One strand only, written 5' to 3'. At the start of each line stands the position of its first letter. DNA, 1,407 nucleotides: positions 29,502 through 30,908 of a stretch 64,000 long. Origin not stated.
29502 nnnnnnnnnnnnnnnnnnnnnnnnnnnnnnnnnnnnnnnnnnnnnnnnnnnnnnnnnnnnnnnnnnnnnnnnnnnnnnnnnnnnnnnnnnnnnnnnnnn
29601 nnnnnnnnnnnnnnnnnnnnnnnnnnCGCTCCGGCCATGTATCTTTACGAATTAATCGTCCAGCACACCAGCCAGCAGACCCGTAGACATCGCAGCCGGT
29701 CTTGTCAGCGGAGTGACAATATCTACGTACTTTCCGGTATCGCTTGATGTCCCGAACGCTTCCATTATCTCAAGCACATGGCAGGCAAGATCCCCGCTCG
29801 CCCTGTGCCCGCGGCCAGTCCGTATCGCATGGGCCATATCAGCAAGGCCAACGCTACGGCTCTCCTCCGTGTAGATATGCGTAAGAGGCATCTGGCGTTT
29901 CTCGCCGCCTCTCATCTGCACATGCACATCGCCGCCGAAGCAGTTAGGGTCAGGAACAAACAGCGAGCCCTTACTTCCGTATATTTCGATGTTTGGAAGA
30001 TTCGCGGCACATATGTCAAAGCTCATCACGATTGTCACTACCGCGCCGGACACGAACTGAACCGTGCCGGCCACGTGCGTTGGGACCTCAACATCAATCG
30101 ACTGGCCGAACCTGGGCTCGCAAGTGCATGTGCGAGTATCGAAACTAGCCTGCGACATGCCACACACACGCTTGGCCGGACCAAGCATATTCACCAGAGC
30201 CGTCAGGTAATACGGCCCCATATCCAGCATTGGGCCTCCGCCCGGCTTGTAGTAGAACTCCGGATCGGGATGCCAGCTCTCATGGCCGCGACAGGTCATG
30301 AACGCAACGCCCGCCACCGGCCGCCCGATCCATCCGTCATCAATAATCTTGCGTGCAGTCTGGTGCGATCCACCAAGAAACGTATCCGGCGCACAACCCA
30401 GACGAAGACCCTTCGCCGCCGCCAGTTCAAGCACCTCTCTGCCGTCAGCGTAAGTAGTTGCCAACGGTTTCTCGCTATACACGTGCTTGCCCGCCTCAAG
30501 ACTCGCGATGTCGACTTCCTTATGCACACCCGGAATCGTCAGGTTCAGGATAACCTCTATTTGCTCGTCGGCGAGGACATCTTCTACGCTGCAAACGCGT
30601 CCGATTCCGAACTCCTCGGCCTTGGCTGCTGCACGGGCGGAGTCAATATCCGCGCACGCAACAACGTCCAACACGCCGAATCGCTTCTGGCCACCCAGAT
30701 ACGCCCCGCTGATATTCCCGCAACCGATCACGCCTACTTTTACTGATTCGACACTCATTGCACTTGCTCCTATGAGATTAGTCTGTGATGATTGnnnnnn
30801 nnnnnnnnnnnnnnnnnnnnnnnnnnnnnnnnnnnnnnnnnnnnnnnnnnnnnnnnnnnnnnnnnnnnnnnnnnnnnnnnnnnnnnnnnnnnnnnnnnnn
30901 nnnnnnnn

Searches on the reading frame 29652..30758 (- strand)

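Call 21: search_protein_families(library=pfam, proteins=[window:29652-30758:-], max_evalue=0.001)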
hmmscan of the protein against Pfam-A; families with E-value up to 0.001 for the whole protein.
window:29652-30758:- (368 aa): 3 families
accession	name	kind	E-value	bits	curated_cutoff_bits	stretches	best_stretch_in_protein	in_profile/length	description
PF22725.1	GFO_IDH_MocA_C3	-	4.4e-22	78.8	27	1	132-266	1-123/124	GFO/IDH/MocA C-terminal domain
PF01408.29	GFO_IDH_MocA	-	4.7e-22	79.4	24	1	6-120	1-116/120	Oxidoreductase family, NAD-binding Rossmann fold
PF02894.22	GFO_IDH_MocA_C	-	1.8e-07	31.6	22.9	1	137-347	2-218/218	Oxidoreductase family, C-terminal alpha/beta domain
